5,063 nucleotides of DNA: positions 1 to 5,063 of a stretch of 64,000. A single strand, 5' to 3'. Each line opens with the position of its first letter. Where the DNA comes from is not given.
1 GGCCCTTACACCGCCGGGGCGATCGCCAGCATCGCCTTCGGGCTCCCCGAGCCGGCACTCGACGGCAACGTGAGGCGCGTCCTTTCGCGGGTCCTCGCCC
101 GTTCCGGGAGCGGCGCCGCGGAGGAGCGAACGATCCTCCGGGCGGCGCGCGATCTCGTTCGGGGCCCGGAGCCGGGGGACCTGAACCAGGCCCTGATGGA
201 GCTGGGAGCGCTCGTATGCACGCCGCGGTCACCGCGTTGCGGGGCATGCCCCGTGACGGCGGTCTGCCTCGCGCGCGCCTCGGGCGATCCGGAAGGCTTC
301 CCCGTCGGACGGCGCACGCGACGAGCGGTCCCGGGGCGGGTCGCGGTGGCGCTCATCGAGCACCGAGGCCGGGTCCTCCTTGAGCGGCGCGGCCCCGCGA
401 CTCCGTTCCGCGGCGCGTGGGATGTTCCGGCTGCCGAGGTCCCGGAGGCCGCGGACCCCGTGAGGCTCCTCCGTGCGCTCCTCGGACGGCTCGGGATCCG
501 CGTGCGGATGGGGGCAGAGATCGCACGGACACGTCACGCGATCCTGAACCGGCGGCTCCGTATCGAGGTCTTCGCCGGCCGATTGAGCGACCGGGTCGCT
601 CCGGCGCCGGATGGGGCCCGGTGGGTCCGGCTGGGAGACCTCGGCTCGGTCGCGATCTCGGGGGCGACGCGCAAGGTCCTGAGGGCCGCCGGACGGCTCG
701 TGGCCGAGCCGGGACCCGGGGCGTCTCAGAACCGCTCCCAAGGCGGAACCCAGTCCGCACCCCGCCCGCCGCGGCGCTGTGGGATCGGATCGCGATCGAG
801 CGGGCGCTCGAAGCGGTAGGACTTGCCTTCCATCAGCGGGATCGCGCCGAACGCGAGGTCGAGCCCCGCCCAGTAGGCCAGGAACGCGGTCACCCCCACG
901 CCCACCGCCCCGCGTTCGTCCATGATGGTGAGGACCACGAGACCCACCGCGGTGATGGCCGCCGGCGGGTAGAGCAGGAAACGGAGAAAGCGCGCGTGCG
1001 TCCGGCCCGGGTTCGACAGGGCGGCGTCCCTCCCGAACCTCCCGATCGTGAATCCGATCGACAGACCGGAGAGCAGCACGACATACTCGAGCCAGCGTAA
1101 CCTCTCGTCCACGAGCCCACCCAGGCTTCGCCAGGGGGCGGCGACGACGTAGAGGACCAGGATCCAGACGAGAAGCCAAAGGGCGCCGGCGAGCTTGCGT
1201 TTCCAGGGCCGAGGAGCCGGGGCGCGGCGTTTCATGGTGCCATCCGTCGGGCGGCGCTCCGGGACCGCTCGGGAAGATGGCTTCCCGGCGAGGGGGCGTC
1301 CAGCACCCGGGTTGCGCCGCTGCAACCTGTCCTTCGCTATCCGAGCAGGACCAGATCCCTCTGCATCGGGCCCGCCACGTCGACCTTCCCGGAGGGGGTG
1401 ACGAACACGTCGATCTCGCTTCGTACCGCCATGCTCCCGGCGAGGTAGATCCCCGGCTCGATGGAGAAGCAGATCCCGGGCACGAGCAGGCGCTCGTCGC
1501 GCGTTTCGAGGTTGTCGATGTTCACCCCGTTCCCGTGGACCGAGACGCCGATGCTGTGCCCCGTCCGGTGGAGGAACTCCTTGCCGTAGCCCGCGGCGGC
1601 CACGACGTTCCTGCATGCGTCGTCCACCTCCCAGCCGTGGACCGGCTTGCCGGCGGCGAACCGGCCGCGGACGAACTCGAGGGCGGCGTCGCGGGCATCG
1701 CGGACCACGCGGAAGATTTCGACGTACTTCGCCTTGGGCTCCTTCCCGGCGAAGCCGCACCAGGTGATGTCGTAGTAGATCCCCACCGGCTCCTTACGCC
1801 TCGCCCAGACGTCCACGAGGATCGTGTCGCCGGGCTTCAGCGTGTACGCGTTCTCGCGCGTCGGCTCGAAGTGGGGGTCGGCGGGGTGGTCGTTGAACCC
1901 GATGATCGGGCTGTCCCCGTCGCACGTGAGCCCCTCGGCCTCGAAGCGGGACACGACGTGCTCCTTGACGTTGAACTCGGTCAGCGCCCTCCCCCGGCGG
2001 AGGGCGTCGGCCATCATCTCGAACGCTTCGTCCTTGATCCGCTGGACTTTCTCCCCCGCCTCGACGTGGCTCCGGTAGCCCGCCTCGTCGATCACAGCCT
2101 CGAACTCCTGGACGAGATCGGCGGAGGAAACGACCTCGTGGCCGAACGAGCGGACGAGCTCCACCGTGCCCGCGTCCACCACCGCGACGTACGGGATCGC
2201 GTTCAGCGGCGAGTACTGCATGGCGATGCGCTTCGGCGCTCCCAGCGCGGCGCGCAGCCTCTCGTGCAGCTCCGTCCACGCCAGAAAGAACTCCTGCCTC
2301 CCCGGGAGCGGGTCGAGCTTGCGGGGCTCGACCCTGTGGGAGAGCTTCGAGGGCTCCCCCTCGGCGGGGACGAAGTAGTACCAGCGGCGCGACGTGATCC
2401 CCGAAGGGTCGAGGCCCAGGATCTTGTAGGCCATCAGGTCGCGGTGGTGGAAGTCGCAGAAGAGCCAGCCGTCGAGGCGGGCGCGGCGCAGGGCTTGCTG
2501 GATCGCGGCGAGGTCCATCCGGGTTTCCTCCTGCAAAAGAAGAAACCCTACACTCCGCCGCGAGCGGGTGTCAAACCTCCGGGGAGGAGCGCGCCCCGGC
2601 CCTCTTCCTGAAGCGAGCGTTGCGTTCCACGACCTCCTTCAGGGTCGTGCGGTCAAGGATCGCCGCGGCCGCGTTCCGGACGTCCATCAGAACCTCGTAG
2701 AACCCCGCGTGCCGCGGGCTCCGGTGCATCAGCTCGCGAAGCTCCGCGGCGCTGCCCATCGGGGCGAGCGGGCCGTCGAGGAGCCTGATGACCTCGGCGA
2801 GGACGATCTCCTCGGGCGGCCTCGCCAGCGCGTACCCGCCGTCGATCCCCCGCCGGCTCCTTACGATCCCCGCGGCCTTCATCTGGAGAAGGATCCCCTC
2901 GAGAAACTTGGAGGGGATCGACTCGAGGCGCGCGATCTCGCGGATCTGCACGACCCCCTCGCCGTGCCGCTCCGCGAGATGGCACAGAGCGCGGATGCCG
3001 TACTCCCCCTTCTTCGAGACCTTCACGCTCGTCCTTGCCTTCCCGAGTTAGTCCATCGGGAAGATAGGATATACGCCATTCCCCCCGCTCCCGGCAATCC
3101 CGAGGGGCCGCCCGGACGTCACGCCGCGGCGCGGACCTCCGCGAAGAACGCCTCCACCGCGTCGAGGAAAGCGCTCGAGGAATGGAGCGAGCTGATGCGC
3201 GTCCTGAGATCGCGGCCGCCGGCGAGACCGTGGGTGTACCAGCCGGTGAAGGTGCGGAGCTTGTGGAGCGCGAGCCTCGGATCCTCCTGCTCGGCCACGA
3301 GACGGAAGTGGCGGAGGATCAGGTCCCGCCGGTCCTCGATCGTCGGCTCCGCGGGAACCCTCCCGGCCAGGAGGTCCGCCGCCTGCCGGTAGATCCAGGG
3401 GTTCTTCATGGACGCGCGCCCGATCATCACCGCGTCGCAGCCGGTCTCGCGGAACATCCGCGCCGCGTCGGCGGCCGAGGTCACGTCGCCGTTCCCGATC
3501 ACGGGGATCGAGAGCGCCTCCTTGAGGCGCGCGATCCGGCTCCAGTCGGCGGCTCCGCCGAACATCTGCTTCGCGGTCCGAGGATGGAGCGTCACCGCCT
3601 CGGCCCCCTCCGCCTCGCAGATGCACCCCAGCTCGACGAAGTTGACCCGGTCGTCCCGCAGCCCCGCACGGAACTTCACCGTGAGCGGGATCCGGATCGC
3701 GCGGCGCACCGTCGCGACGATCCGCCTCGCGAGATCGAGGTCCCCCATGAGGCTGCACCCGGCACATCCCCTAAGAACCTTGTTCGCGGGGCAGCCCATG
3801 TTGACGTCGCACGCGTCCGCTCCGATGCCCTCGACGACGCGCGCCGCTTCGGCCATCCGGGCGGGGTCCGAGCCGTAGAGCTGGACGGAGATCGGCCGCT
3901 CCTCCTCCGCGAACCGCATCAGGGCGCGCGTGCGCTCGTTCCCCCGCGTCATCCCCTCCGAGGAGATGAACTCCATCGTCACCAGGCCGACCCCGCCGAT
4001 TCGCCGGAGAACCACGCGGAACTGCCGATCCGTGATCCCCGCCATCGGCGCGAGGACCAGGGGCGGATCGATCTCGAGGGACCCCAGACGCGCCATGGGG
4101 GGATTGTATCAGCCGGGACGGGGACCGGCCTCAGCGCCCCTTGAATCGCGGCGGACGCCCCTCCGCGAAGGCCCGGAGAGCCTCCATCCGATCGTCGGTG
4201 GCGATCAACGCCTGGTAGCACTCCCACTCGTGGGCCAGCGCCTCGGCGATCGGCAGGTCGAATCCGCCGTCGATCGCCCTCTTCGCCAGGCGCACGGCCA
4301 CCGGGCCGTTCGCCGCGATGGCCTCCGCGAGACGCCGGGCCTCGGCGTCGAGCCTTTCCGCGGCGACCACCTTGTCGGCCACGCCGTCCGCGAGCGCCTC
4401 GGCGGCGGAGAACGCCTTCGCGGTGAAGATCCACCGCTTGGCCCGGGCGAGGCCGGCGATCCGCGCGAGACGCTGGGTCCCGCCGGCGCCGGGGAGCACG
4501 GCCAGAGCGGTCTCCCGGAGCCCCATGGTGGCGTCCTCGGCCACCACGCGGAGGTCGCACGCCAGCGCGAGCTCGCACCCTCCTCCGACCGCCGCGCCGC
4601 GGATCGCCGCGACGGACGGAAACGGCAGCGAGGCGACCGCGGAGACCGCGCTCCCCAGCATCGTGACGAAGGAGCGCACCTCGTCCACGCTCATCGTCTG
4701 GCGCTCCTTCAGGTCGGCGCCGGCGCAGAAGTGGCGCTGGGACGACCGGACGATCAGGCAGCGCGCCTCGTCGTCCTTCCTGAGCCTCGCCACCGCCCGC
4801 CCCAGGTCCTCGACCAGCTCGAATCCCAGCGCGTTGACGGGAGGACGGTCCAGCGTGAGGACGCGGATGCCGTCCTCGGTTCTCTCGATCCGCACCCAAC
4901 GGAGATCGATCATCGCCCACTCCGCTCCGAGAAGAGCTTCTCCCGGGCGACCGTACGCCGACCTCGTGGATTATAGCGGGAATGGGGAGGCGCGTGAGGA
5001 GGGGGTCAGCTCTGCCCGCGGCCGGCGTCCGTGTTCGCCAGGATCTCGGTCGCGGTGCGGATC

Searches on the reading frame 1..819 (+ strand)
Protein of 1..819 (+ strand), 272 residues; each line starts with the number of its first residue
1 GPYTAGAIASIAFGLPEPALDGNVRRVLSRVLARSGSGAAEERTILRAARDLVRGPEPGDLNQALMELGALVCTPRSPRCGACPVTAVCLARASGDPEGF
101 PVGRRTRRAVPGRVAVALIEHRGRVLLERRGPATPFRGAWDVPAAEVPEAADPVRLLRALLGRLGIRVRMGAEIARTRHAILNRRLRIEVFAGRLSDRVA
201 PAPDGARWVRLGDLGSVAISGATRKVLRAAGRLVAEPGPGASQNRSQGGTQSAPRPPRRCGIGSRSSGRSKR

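Call 34: search_protein_families(library=pfam, max_evalue=0.00001, proteins=[window:1-819:+])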
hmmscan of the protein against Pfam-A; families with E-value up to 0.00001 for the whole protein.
window:1-819:+ (272 aa): 1 family
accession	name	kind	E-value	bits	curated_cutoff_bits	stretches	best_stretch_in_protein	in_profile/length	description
PF14815.12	NUDIX_4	-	2.5e-12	47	35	1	116-228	2-112/113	NUDIX domain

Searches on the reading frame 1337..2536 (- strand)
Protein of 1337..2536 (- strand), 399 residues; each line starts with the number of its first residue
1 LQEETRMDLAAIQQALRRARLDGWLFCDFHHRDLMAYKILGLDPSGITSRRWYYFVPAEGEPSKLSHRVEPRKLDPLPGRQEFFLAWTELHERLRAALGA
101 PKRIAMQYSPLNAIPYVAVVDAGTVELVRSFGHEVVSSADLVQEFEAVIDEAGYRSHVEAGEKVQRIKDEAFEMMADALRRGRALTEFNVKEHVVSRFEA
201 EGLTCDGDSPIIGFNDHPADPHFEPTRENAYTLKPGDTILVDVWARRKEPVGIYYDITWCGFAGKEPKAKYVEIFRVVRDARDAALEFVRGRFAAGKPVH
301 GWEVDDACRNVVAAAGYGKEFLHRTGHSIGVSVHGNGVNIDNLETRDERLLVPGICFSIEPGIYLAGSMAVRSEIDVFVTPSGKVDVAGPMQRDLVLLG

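Call 34: search_protein_families(library=pfam, max_evalue=0.00001, proteins=[window:1337-2536:-])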
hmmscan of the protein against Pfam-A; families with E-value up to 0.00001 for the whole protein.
window:1337-2536:- (399 aa): 1 family
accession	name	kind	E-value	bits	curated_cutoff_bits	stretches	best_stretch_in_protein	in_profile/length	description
PF00557.29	Peptidase_M24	-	1.1e-37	130.3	23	1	162-381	4-208/208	Metallopeptidase family M24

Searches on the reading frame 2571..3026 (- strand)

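Call 34: search_protein_families(library=pfam, max_evalue=0.00001, proteins=[window:2571-3026:-])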
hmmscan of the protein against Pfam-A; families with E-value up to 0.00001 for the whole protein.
window:2571-3026:- (151 aa): 1 family
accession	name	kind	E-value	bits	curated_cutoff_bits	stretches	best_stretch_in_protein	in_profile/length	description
PF02082.26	Rrf2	-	7.3e-32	110.7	30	1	4-134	2-131/132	Iron-dependent Transcriptional regulator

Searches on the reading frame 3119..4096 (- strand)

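Call 34: search_protein_families(library=pfam, max_evalue=0.00001, proteins=[window:3119-4096:-])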
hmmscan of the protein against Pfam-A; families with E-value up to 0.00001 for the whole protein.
window:3119-4096:- (325 aa): 1 family
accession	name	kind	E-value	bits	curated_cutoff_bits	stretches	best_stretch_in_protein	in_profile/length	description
PF01207.24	Dus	-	2.1e-82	277.2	20.4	1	15-319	2-308/311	Dihydrouridine synthase (Dus)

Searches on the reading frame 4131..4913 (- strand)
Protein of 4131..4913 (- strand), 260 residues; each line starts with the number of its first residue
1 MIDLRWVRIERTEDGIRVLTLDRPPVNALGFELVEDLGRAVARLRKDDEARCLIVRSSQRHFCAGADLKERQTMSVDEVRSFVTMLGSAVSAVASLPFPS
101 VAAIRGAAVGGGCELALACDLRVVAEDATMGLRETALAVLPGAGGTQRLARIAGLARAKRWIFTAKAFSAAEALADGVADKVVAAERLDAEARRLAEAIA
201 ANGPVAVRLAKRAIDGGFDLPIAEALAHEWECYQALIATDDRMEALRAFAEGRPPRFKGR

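Call 34: search_protein_families(library=pfam, max_evalue=0.00001, proteins=[window:4131-4913:-])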
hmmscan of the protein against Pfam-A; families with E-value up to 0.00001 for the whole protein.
window:4131-4913:- (260 aa): 2 families
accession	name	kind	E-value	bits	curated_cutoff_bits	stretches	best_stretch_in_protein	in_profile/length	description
PF00378.25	ECH_1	-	5.2e-58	196.8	27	1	12-259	2-250/251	Enoyl-CoA hydratase/isomerase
PF16113.10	ECH_2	-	4.8e-30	105.7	27.2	1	16-197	1-186/335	Enoyl-CoA hydratase/isomerase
